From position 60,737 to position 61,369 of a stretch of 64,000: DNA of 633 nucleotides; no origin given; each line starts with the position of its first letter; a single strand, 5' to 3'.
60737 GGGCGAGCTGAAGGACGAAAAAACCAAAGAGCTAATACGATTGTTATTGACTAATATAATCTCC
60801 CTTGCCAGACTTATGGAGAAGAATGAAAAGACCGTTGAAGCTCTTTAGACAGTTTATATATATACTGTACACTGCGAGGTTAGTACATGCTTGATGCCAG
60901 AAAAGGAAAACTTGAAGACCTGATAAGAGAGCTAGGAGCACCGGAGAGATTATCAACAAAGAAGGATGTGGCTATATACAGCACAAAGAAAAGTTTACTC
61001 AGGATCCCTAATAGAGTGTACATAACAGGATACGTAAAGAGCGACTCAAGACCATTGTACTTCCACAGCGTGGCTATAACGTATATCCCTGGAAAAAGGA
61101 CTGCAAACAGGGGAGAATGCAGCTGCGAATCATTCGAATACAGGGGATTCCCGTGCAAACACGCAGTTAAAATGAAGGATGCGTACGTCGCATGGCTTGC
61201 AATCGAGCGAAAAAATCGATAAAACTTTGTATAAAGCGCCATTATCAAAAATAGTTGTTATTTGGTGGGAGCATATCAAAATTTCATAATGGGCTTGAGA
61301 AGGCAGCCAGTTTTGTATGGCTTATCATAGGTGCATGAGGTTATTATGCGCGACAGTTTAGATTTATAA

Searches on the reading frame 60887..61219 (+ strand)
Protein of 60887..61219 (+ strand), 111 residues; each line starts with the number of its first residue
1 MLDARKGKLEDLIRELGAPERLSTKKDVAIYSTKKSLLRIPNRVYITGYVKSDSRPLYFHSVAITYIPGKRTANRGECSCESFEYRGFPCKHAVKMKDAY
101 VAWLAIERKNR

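Call 3: search_protein_families(library=pfam, proteins=[window:60887-61219:+], max_evalue=0.01)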
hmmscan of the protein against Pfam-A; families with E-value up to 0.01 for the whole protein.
window:60887-61219:+ (111 aa): 1 family
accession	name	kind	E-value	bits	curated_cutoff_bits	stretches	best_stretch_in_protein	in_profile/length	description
PF04434.22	SWIM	-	6.7e-08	32.3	19.6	1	76-95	13-32/38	SWIM zinc finger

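Call 4: search_protein_families(library=ncbifam, proteins=[window:60887-61219:+], max_evalue=0.01)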
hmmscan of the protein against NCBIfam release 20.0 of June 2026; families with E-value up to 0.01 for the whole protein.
window:60887-61219:+ (111 aa): 0 families
